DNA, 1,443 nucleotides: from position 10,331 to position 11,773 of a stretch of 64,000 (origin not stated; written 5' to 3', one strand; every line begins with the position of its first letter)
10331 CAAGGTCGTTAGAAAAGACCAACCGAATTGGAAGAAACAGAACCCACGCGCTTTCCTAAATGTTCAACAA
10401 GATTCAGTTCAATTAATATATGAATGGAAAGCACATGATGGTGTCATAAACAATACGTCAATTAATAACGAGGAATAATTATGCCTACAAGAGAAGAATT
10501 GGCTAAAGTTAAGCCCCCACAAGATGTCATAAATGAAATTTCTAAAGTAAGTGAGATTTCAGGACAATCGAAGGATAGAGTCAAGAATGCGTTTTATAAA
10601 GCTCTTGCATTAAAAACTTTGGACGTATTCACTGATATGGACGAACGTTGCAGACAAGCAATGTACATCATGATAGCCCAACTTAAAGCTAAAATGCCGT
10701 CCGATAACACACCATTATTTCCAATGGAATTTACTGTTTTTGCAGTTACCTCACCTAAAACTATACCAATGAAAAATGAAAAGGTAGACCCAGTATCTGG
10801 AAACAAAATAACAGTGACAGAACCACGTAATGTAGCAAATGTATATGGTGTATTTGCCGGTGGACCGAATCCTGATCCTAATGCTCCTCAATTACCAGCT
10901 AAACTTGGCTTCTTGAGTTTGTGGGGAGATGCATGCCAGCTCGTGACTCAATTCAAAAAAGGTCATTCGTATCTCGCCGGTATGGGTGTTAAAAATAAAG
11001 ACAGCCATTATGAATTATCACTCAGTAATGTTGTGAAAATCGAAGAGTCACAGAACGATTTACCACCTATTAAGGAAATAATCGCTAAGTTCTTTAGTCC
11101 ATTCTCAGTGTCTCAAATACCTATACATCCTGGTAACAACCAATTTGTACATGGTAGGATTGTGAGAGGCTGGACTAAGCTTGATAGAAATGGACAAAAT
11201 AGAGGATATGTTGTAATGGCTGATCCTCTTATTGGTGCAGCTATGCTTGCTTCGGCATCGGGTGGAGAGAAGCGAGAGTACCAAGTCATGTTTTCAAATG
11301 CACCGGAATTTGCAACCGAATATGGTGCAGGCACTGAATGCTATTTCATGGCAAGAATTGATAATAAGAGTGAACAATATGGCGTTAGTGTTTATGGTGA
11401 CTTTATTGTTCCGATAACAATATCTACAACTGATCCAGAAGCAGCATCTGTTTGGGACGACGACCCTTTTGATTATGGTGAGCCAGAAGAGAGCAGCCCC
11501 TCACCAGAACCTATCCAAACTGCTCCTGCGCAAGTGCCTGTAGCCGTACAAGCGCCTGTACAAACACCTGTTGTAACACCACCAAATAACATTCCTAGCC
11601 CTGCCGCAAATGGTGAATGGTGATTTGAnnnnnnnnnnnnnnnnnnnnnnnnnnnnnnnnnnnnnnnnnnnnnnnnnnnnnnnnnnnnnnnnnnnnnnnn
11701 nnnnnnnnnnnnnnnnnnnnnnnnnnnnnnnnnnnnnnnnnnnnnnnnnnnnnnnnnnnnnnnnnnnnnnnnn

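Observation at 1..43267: Three TnpB-linked RNA modules with covarying stems and an invariant TCTTTAG loop; two of the three TnpBs have lost or degenerated the zinc finger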

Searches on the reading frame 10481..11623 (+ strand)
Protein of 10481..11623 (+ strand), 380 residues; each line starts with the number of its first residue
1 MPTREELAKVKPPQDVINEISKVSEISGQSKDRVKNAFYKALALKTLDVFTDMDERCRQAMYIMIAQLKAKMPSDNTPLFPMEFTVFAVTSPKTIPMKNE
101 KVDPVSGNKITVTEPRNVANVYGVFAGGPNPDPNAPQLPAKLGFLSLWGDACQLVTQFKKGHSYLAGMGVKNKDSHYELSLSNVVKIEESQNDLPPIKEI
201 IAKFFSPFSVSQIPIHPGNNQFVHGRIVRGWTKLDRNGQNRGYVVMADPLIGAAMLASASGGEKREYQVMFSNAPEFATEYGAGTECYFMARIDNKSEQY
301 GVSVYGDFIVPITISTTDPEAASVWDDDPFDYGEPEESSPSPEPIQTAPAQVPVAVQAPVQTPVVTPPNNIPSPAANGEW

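Call 70: search_protein_families(library=pfam, proteins=[window:10481-11623:+], max_evalue=0.001)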
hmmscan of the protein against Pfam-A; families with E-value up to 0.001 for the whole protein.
window:10481-11623:+ (380 aa): 0 families

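Call 99: search_protein_families(library=phrogs, proteins=[window:10481-11623:+], max_evalue=0.001)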
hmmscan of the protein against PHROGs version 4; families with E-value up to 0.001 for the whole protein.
window:10481-11623:+ (380 aa): 0 families
